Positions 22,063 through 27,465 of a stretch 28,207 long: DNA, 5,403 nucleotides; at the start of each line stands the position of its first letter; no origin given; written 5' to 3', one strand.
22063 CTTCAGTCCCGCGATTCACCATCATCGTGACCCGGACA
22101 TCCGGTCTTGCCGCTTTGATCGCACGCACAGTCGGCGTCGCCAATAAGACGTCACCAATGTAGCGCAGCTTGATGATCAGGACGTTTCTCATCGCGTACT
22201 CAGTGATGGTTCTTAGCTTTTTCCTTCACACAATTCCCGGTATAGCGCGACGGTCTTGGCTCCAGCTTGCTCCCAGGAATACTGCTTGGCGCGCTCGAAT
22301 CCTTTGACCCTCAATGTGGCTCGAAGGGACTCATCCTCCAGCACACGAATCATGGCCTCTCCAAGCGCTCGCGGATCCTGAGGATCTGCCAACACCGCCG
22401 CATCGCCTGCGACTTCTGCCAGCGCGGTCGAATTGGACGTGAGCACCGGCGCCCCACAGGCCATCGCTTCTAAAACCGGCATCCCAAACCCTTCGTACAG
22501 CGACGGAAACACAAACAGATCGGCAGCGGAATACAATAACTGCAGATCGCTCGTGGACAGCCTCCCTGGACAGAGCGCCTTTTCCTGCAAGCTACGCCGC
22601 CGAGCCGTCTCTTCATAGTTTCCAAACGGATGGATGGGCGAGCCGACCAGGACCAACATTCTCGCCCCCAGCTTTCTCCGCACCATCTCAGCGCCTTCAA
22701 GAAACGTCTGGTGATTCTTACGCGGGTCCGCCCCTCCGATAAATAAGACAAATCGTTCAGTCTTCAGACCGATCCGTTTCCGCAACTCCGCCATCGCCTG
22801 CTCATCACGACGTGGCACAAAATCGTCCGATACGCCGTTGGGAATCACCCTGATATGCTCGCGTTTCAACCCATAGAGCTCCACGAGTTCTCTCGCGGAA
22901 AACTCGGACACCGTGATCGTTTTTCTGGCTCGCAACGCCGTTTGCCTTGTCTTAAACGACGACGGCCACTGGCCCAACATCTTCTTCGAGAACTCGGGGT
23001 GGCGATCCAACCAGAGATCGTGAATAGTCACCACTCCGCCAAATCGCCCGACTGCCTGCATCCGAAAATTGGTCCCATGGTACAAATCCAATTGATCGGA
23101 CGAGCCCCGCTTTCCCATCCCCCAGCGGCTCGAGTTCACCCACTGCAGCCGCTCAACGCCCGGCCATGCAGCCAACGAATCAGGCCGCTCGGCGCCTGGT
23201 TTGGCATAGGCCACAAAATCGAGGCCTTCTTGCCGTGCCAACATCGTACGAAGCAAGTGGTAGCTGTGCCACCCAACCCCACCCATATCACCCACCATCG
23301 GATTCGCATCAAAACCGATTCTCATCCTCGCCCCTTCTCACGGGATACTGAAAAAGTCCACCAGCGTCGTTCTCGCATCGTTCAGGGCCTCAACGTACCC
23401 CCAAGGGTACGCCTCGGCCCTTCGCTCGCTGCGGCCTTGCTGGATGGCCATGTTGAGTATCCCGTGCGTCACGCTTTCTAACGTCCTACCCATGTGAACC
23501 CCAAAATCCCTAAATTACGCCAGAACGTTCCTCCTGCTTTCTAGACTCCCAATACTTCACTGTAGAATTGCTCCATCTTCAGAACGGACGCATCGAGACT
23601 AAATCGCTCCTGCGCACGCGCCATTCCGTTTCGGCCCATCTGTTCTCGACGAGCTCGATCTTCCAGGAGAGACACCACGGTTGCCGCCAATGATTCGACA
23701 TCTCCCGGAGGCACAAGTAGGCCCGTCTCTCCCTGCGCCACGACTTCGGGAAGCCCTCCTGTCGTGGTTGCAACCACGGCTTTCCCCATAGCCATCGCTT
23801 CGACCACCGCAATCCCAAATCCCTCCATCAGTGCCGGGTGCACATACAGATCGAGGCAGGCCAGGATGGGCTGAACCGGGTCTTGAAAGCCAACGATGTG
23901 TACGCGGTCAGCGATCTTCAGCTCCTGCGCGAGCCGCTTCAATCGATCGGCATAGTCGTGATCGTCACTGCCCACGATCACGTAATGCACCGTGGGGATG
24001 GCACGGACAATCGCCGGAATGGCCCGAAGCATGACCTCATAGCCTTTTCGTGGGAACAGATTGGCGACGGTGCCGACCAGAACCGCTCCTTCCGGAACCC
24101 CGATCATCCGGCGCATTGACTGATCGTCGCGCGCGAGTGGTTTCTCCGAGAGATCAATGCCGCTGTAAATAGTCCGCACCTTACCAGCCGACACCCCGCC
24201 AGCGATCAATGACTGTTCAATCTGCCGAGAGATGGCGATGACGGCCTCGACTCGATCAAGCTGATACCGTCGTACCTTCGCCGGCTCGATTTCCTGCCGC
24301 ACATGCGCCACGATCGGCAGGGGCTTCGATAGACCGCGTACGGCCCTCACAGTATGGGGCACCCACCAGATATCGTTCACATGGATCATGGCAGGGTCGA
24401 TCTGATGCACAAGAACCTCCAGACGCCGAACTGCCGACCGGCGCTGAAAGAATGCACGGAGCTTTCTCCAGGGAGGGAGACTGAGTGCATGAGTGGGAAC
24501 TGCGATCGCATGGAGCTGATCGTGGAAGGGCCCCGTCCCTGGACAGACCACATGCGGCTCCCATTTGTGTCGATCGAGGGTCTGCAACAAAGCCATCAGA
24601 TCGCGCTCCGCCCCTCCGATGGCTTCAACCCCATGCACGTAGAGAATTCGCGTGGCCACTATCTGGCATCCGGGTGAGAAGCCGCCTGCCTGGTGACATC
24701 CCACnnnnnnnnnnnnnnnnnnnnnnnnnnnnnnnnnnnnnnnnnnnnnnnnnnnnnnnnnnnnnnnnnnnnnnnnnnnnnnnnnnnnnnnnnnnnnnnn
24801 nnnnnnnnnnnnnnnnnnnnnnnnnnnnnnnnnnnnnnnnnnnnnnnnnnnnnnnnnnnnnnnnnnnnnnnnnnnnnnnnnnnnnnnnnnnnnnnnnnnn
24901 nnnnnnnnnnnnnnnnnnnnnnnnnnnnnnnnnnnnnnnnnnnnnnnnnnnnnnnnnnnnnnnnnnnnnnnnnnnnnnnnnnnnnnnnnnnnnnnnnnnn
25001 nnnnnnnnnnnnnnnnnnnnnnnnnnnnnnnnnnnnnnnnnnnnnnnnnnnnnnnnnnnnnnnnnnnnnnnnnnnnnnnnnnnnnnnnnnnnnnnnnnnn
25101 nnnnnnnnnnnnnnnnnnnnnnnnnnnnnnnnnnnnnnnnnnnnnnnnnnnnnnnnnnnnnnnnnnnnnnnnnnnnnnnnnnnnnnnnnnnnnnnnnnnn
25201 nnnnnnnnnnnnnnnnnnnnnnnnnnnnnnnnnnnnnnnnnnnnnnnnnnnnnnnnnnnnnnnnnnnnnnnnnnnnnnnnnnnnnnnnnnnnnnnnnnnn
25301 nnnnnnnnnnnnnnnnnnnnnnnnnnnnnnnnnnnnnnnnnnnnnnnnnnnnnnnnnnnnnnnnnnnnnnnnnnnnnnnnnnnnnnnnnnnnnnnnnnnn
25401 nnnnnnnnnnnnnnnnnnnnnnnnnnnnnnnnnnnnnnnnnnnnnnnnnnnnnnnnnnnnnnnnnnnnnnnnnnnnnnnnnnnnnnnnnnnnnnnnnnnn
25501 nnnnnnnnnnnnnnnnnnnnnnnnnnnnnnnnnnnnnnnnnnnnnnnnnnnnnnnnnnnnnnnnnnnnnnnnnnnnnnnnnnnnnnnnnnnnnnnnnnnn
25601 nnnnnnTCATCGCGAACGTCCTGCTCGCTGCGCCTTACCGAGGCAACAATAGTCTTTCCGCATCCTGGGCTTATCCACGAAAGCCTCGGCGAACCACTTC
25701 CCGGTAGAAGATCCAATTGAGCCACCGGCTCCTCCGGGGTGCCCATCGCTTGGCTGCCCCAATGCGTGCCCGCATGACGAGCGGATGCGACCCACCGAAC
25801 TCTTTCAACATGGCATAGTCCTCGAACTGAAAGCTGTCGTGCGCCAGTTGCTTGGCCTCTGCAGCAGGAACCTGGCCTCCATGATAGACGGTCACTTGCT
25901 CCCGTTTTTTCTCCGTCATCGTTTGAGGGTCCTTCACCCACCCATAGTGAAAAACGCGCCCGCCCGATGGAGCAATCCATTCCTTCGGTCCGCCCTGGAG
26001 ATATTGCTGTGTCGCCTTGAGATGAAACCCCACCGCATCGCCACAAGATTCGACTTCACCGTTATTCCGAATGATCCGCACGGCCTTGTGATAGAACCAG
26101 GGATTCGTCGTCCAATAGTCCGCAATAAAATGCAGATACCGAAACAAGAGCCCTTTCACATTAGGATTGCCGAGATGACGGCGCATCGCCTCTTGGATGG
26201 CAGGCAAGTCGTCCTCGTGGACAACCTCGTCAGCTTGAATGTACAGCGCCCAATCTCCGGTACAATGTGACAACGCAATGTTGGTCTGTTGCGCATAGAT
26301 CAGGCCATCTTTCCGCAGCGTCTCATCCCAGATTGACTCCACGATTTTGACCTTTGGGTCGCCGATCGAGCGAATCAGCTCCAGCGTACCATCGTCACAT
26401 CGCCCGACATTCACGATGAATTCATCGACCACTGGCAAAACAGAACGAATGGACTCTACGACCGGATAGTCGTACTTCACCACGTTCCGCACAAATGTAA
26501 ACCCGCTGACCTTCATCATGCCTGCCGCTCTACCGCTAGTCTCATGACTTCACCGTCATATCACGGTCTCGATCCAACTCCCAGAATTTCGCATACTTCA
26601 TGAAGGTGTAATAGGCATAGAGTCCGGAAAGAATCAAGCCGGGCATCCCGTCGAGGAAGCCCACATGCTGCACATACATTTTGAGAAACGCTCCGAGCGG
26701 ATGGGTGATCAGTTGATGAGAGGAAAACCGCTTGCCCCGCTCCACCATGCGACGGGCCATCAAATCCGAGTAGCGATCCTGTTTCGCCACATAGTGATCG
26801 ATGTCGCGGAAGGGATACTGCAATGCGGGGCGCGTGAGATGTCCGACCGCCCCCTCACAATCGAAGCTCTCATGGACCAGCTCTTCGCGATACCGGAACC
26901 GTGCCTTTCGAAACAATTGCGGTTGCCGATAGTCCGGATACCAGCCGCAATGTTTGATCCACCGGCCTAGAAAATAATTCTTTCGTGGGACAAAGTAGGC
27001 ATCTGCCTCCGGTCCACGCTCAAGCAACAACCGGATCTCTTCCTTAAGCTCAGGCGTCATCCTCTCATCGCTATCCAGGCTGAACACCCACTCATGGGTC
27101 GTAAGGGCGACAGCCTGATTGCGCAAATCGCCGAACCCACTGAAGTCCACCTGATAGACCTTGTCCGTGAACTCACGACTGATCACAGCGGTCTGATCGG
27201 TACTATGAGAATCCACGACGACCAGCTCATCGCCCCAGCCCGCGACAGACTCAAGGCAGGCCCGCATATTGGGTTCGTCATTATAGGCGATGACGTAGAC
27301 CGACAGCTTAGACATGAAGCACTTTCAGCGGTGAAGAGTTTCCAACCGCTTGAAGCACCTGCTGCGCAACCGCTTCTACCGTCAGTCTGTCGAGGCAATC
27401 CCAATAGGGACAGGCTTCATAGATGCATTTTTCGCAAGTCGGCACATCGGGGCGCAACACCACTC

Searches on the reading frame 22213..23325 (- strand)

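Call 7: search_protein_families(library=pfam, proteins=[window:22213-23325:-])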
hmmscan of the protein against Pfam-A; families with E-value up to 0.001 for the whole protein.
window:22213-23325:- (370 aa): 6 families
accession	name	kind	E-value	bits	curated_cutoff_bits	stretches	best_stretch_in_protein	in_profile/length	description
PF00534.26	Glycos_transf_1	-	2.6e-32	112.2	26.4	1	180-341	4-168/172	Glycosyl transferases group 1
PF13692.12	Glyco_trans_1_4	-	2.8e-28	99.4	27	1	192-331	3-142/142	Glycosyl transferases group 1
PF13439.12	Glyco_transf_4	-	3e-16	60.3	28.5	1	14-168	1-169/170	Glycosyltransferase Family 4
PF13579.12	Glyco_trans_4_4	-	9.4e-10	39.5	29.7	1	15-164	1-158/158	Glycosyl transferase 4-like domain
PF20706.3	GT4-conflict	-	1.6e-09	37.7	26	1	187-308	194-322/385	Family 4 Glycosyltransferase in conflict systems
PF13524.12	Glyco_trans_1_2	-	1.7e-07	31.7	25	1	224-353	17-137/144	Glycosyl transferase-like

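Call 8: search_protein_families(library=ncbifam, proteins=[window:22213-23325:-])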
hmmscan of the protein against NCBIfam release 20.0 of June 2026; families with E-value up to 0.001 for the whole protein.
window:22213-23325:- (370 aa): 36 families (the best 25 are shown)
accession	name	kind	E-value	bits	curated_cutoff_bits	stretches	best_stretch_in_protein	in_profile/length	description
TIGR04047.1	MSMEG_0565_glyc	hypoth_equivalog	3e-40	138.5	259.85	1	128-364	134-373/373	MSMEG_0565 family glycosyltransferase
TIGR02149.1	glgA_Coryne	subfamily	5e-25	88.4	302.4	1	98-366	110-391/391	glycogen synthase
TIGR03449.1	mycothiol_MshA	equivalog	1.1e-24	87.1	462.5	1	138-365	170-403/406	D-inositol-3-phosphate glycosyltransferase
TIGR03999.1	thiol_BshA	equivalog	4.3e-22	78.5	273.7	1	135-366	146-374/375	N-acetyl-alpha-D-glucosaminyl L-malate synthase BshA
TIGR04157.1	glyco_rSAM_CFB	subfamily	8.8e-20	71.1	400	1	126-310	163-343/406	TIGR04157 family glycosyltransferase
NF038295.1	EPS_HpsP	equivalog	4e-19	68.9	550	1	146-365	167-387/388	hormogonium polysaccharide biosynthesis glycosyltransferase HpsP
NF053787.1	GlcN_PG_synth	equivalog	3e-18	65.8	480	1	152-366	160-360/361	N-acetylglucosaminyl phosphatidylglycerol synthase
NF041876.1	EPS_EpsE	equivalog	3.1e-16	59.6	400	1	150-358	180-388/389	exopolysaccharide biosynthesis GT4 family glycosyltransferase EpsE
TIGR03088.1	stp2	hypoth_equivalog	6.5e-16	58.3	409.05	1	137-364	141-372/374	TIGR03088 family PEP-CTERM/XrtA system glycosyltransferase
NF053513.1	Gtran_IagA_BgsA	equivalog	1.8e-14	53.5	460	1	135-366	108-332/333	LTA glycolipid anchor biosynthesis glycosyltransferase, IagA/BgsA family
TIGR04063.1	stp3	hypoth_equivalog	2.5e-14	53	442.05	1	133-365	158-395/397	TIGR04063 family PEP-CTERM/XrtA system glycosyltransferase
NF047684.1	TeichurnBiosyTuaC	equivalog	1e-13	51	550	1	99-364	137-388/391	teichuronic acid biosynthesis protein TuaC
NF012028.0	PRK15484.1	subfamily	2.4e-13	49.9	618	1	153-355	158-368/380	lipopolysaccharide N-acetylglucosaminyltransferase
NF041010.1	glycosy_Agl16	equivalog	1.6e-12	47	575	1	127-365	128-351/352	glycosylation protein Agl16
NF038298.1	EPS_HpsO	equivalog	4.3e-12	45.5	575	1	278-365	299-387/388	hormogonium polysaccharide biosynthesis glycosyltransferase HpsO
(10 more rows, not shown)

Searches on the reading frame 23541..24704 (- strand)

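Call 7: search_protein_families(library=pfam, proteins=[window:23541-24704:-])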
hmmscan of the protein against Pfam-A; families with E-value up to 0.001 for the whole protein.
window:23541-24704:- (387 aa): 6 families
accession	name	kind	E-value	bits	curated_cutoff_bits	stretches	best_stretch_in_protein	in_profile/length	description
PF00534.26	Glycos_transf_1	-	3e-41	141.3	26.4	1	197-360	5-169/172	Glycosyl transferases group 1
PF13692.12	Glyco_trans_1_4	-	2e-38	132.3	27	1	210-349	4-142/142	Glycosyl transferases group 1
PF13439.12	Glyco_transf_4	-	3.8e-17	63.3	28.5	1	29-186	1-169/170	Glycosyltransferase Family 4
PF13579.12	Glyco_trans_4_4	-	6.9e-13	49.7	29.7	1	30-181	1-157/158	Glycosyl transferase 4-like domain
PF13524.12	Glyco_trans_1_2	-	3.4e-07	30.7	25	1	237-373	13-138/144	Glycosyl transferase-like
PF20706.3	GT4-conflict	-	2.1e-06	27.4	26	1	207-331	199-324/385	Family 4 Glycosyltransferase in conflict systems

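Call 8: search_protein_families(library=ncbifam, proteins=[window:23541-24704:-])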
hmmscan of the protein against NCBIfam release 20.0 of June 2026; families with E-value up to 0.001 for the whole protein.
window:23541-24704:- (387 aa): 47 families (the best 25 are shown)
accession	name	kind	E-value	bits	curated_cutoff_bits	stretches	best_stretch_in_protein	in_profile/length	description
TIGR03088.1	stp2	hypoth_equivalog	1.6e-40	139.3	409.05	1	28-385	12-374/374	TIGR03088 family PEP-CTERM/XrtA system glycosyltransferase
TIGR03999.1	thiol_BshA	equivalog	5.5e-38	130.9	273.7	1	141-385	134-374/375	N-acetyl-alpha-D-glucosaminyl L-malate synthase BshA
NF041876.1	EPS_EpsE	equivalog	5.1e-31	108.3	400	1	203-373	210-385/389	exopolysaccharide biosynthesis GT4 family glycosyltransferase EpsE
TIGR04063.1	stp3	hypoth_equivalog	2.5e-29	102.4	442.05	1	145-385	151-396/397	TIGR04063 family PEP-CTERM/XrtA system glycosyltransferase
TIGR03449.1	mycothiol_MshA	equivalog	8e-29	100.7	462.5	1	151-384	164-403/406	D-inositol-3-phosphate glycosyltransferase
TIGR02149.1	glgA_Coryne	subfamily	3.4e-28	98.9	302.4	1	148-385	141-391/391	glycogen synthase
NF038295.1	EPS_HpsP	equivalog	6.3e-23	81.4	550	1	181-384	183-387/388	hormogonium polysaccharide biosynthesis glycosyltransferase HpsP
NF053787.1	GlcN_PG_synth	equivalog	2e-21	76.3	480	1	149-385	141-360/361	N-acetylglucosaminyl phosphatidylglycerol synthase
NF038011.1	PelF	equivalog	3e-20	72.8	100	1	149-370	255-478/489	GT4 family glycosyltransferase PelF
NF038229.1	Glyco4_Geo_Pelo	equivalog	2.8e-19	69.3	400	1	146-385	104-337/338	GPMC system family 4 glycosyltransferase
TIGR04047.1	MSMEG_0565_glyc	hypoth_equivalog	3.1e-19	69.3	259.85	1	148-382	135-372/373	MSMEG_0565 family glycosyltransferase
NF047880.1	glyco_SdgA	exception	1.1e-18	67.1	800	1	212-379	320-485/488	serine-aspartate repeat adhesin O-glycosyltransferase SdgA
NF011726.0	PRK15179.1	equivalog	2.6e-18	65.7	733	1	205-378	515-688/694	Vi polysaccharide biosynthesis protein TviE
NF047684.1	TeichurnBiosyTuaC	equivalog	3.5e-17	62.4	550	1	149-385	162-390/391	teichuronic acid biosynthesis protein TuaC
TIGR02095.1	glgA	subfamily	1.3e-16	60.4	328.45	1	194-383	279-476/477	glycogen/starch synthase, ADP-glucose type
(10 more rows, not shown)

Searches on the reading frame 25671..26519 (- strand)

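Call 7: search_protein_families(library=pfam, proteins=[window:25671-26519:-])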
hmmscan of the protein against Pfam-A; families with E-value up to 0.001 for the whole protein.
window:25671-26519:- (282 aa): 2 families
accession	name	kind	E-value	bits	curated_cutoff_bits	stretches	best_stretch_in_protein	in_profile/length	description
PF00535.33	Glycos_transf_2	-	4.7e-06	27.1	23.3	1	22-115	18-106/168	Glycosyl transferase family 2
PF13704.12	Glyco_tranf_2_4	-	0.00022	22.1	27.5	1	31-105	19-89/98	Glycosyl transferase family 2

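Call 8: search_protein_families(library=ncbifam, proteins=[window:25671-26519:-])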
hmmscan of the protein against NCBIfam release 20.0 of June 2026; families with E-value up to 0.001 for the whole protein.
window:25671-26519:- (282 aa): 0 families

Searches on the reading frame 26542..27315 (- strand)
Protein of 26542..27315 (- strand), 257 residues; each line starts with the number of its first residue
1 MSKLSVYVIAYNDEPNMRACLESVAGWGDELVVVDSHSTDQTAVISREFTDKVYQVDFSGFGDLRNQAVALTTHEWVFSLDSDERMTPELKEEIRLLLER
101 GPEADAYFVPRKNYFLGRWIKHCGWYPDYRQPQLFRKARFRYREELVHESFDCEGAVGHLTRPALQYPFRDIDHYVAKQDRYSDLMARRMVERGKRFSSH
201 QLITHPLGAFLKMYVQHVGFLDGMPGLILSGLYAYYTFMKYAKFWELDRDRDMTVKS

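Call 7: search_protein_families(library=pfam, proteins=[window:26542-27315:-])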
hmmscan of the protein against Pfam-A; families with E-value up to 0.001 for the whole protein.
window:26542-27315:- (257 aa): 1 family
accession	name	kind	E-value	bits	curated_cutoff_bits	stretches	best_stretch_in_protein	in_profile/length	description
PF00535.33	Glycos_transf_2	-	8.9e-17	62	23.3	1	5-141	1-143/168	Glycosyl transferase family 2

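Call 8: search_protein_families(library=ncbifam, proteins=[window:26542-27315:-])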
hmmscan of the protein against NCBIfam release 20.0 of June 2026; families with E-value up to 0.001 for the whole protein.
window:26542-27315:- (257 aa): 5 families
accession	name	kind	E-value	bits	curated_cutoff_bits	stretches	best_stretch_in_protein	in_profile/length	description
TIGR04195.1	S_glycosyl_SunS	equivalog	2.5e-12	46.3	350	1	7-89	62-146/421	SunS family peptide S-glycosyltransferase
TIGR04283.1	glyco_like_mftF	equivalog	1e-08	35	182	1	4-108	1-107/221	TIGR04283 family arsenosugar biosynthesis glycosyltransferase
NF007482.0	PRK10073.1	equivalog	3.9e-06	26.1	423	1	2-93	6-105/334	glycosyltransferase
TIGR04182.1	glyco_TIGR04182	equivalog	7.7e-06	25.5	325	1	5-95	3-94/293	S-layer glycoprotein N-glycosyltransferase AglJ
NF010496.0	PRK13915.1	equivalog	0.00077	18.6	262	1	10-57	39-92/307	glucosyl-3-phosphoglycerate synthase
